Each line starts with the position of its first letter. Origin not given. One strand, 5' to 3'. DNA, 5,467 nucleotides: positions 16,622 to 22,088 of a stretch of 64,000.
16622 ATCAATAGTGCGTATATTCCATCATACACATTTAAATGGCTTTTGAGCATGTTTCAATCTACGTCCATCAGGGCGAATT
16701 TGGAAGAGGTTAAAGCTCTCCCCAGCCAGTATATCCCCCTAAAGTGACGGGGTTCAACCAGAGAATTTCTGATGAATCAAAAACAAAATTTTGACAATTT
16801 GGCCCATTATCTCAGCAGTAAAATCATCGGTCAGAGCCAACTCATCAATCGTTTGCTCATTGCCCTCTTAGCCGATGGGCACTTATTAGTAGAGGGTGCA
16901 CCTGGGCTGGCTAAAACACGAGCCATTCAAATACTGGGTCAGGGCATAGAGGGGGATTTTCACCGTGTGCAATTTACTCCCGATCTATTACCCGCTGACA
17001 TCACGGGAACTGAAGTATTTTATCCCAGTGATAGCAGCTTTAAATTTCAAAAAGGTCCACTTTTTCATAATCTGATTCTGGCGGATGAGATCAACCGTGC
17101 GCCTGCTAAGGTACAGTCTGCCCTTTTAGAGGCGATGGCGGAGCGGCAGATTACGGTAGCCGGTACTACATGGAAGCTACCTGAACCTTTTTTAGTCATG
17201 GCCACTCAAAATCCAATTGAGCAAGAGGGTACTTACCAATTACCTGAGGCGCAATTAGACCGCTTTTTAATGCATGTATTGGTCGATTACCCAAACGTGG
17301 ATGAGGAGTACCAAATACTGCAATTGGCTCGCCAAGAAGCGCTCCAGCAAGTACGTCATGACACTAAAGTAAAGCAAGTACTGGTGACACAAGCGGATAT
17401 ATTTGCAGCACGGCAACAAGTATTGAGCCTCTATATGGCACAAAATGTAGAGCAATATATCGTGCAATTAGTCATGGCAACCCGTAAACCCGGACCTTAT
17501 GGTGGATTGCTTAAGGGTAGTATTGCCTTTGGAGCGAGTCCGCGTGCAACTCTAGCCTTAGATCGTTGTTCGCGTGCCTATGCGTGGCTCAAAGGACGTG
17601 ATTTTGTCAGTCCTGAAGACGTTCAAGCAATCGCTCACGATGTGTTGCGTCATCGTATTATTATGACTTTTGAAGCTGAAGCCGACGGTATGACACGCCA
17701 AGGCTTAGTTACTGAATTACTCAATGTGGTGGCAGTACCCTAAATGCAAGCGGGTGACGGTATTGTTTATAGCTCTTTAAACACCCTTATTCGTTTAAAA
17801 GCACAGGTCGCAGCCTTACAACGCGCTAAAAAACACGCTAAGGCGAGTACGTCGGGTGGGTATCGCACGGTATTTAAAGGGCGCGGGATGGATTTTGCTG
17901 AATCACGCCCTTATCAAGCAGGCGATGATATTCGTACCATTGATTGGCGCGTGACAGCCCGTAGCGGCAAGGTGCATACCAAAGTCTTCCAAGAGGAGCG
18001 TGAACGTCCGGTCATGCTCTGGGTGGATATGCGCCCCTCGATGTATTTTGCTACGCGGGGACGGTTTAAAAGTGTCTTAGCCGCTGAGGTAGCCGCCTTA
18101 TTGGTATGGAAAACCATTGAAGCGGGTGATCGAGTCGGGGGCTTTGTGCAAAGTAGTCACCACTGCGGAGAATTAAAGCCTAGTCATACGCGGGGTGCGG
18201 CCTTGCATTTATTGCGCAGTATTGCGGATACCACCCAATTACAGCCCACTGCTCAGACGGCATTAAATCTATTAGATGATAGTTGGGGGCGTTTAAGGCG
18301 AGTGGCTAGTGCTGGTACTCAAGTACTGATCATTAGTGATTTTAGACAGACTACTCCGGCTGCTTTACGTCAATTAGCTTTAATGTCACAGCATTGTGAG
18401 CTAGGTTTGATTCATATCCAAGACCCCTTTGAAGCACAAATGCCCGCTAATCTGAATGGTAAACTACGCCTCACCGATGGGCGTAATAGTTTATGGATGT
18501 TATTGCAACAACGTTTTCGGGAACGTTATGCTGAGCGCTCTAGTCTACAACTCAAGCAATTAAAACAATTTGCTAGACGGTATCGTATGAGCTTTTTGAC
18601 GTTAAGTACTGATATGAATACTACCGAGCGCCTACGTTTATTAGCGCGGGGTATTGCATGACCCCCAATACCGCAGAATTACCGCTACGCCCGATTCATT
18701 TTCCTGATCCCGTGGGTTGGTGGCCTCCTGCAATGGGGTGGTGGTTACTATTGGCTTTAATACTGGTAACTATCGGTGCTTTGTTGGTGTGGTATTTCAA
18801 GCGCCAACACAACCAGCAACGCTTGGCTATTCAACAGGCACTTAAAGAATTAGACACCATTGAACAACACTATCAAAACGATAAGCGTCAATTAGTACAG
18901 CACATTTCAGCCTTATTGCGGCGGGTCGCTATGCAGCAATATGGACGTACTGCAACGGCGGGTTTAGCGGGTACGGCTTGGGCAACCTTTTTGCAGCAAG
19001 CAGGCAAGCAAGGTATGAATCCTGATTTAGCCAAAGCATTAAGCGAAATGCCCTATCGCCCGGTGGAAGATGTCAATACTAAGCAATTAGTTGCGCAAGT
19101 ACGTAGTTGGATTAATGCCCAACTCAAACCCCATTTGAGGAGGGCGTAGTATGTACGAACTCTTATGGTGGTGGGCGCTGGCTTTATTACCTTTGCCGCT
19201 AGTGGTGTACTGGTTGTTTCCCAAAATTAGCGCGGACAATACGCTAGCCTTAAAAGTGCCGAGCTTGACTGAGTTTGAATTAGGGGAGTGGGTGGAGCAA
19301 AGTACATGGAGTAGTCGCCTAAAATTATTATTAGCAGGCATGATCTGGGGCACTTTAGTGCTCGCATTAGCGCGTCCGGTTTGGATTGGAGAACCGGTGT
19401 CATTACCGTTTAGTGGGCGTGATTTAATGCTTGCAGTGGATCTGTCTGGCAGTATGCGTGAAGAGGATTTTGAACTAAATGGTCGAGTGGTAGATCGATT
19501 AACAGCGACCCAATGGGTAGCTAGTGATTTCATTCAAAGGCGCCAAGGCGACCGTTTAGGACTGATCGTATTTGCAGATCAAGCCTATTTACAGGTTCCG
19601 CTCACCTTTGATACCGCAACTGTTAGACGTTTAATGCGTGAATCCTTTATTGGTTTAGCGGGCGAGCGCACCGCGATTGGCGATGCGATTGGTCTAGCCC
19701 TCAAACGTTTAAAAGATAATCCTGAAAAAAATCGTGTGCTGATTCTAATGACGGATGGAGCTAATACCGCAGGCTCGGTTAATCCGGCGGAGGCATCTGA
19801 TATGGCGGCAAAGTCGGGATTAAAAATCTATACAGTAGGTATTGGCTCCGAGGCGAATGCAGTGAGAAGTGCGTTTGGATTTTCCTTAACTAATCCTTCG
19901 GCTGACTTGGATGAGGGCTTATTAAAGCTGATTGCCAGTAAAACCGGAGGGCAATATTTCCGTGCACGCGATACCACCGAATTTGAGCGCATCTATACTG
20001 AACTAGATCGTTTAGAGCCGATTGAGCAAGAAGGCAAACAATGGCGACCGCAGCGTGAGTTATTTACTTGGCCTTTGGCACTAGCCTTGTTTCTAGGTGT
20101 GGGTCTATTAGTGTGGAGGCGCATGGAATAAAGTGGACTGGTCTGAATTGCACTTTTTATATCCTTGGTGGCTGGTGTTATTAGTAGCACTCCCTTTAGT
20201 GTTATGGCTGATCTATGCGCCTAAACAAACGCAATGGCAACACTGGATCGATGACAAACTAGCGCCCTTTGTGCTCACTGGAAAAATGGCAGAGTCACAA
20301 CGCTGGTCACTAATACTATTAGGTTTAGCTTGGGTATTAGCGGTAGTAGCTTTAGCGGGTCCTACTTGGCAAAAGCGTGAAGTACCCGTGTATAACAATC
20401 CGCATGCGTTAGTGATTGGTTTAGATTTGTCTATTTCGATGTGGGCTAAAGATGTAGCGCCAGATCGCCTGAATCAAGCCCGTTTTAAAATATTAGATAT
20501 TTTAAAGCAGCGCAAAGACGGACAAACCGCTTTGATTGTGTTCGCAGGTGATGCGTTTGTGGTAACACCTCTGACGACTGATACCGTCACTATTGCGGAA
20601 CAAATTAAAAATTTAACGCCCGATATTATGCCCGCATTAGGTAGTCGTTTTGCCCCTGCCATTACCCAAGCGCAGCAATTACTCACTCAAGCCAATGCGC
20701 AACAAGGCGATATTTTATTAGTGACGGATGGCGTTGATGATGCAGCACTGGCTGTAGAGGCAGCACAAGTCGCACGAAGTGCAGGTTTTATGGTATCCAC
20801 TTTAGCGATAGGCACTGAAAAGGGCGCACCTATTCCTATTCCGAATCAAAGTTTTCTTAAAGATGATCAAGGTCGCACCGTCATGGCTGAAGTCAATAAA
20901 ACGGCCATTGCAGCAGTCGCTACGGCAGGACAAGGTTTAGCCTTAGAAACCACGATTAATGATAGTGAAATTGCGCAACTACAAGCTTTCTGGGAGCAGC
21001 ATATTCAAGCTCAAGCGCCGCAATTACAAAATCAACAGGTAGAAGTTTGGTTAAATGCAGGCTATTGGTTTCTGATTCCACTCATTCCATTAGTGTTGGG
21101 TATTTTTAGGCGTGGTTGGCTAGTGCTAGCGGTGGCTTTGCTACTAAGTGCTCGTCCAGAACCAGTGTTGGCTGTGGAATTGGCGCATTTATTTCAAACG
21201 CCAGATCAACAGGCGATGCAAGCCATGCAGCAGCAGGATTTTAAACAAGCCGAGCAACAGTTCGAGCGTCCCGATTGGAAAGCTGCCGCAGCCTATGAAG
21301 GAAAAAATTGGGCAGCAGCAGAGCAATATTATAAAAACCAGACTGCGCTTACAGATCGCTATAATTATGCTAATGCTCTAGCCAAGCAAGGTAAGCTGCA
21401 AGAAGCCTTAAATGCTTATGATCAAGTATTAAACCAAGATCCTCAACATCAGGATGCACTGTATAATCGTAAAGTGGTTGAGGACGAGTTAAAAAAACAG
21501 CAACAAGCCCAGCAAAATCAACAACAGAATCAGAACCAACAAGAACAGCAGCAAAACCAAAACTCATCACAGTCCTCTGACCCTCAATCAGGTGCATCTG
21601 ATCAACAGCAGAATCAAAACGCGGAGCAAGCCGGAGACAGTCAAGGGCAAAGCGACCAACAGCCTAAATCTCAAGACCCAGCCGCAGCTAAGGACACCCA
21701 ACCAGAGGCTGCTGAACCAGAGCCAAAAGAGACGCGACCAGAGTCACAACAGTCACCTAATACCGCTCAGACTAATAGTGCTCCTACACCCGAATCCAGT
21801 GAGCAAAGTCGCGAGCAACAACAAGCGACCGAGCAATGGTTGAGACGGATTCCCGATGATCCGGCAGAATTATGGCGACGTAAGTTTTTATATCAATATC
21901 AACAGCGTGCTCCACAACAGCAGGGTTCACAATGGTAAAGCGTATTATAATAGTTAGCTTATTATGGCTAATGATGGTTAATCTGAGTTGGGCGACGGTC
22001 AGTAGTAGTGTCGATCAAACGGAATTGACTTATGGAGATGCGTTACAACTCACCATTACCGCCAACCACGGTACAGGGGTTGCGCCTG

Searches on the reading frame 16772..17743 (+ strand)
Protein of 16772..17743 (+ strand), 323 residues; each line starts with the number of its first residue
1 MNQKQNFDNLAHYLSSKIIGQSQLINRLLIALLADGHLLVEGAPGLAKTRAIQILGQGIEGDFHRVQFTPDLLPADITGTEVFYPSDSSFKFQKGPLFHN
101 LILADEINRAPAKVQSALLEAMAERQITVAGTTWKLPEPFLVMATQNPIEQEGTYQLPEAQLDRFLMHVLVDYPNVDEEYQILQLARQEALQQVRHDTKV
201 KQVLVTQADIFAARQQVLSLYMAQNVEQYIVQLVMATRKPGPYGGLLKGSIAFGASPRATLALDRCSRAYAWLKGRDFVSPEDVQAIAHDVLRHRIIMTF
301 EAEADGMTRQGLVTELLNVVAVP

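Call 21: search_protein_families(library=pfam, proteins=[window:16772-17743:+], max_evalue=0.001)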
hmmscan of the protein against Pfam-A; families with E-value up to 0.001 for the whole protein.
window:16772-17743:+ (323 aa): 5 families
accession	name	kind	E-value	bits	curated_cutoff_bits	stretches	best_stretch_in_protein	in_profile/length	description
PF07726.17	AAA_3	-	6.2e-63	211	27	1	37-167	1-131/131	ATPase family associated with various cellular activities (AAA)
PF17863.7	AAA_lid_2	-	4.8e-23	81.1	22.7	1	250-315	8-73/74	AAA lid domain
PF20030.5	bpMoxR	-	2.1e-14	53.5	27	1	9-201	5-196/205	MoxR domain in the MoxR-vWA-beta-propeller ternary systems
PF07728.20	AAA_5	-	1.6e-10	41.6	22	1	37-165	1-139/139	AAA domain (dynein-related subfamily)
PF00493.29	MCM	-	0.0002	21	23.3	1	32-182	54-216/224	MCM P-loop domain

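Call 80: search_protein_families(library=padloc, proteins=[window:16772-17743:+], max_evalue=0.001)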
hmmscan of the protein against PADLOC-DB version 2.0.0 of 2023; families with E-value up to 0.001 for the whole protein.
window:16772-17743:+ (323 aa): 0 families

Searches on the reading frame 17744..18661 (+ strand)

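Call 21: search_protein_families(library=pfam, proteins=[window:17744-18661:+], max_evalue=0.001)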
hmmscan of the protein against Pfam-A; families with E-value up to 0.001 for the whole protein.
window:17744-18661:+ (305 aa): 1 family
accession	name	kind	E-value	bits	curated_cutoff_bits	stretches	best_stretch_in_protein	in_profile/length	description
PF01882.25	DUF58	-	1.7e-38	132.5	23.4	1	53-266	1-210/216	Protein of unknown function DUF58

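Call 80: search_protein_families(library=padloc, proteins=[window:17744-18661:+], max_evalue=0.001)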
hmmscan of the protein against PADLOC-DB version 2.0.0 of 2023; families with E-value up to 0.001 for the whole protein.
window:17744-18661:+ (305 aa): 0 families

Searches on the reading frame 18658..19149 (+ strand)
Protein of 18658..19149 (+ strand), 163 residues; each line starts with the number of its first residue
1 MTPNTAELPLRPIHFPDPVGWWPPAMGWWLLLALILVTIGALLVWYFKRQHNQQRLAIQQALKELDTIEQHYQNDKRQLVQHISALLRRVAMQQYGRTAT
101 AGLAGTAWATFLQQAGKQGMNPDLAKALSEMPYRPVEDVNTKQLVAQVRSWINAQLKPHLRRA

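Call 21: search_protein_families(library=pfam, proteins=[window:18658-19149:+], max_evalue=0.001)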
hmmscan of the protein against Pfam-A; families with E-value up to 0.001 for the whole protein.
window:18658-19149:+ (163 aa): 1 family
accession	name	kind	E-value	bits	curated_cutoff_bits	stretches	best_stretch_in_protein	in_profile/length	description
PF14316.11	DUF4381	-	4.5e-41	141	27.2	1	9-153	2-144/145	Domain of unknown function (DUF4381)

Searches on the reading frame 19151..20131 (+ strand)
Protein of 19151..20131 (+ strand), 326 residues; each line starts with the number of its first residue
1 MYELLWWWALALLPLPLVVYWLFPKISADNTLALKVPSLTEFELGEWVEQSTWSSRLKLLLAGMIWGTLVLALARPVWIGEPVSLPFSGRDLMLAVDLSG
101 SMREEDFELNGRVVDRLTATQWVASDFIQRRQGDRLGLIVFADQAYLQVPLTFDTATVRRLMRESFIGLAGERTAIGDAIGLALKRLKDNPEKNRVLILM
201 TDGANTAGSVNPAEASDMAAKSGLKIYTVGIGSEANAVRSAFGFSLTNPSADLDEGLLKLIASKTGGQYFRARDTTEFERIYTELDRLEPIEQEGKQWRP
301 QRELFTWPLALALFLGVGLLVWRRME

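Call 21: search_protein_families(library=pfam, proteins=[window:19151-20131:+], max_evalue=0.001)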
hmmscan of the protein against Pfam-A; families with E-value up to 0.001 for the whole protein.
window:19151-20131:+ (326 aa): 4 families
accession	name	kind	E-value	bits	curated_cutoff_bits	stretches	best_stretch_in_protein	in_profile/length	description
PF00092.34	VWA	-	6.4e-19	69.3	23.8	1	91-283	1-173/174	von Willebrand factor type A domain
PF13519.12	VWA_2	-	2.4e-17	63.9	27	1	92-203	1-106/107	von Willebrand factor type A domain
PF06707.17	DUF1194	-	8.4e-08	32.1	27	1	171-237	92-160/206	Protein of unknown function (DUF1194)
PF01882.25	DUF58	-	1e-05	25.3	23.4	1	91-205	37-145/216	Protein of unknown function DUF58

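Call 80: search_protein_families(library=padloc, proteins=[window:19151-20131:+], max_evalue=0.001)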
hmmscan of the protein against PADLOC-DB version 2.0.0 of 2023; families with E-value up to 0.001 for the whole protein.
window:19151-20131:+ (326 aa): 0 families

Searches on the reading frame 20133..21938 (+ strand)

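Call 21: search_protein_families(library=pfam, proteins=[window:20133-21938:+], max_evalue=0.001)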
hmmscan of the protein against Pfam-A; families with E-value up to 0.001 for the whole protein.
window:20133-21938:+ (601 aa): 5 families
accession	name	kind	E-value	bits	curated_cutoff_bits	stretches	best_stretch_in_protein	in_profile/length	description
PF13519.12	VWA_2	-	1.8e-14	54.7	27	1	94-200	2-106/107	von Willebrand factor type A domain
PF13414.12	TPR_11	-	9.5e-06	25.7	26.8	1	414-446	2-34/42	TPR repeat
PF07719.23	TPR_2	-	3.6e-05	24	27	1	410-439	5-34/34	Tetratricopeptide repeat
PF00092.34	VWA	-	5.7e-05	23.9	23.8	1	97-228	6-141/174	von Willebrand factor type A domain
PF13432.12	TPR_16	-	0.00072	20.4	32.7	1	413-446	4-37/65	Tetratricopeptide repeat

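Call 80: search_protein_families(library=padloc, proteins=[window:20133-21938:+], max_evalue=0.001)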
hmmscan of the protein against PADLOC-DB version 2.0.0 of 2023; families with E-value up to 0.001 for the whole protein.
window:20133-21938:+ (601 aa): 0 families
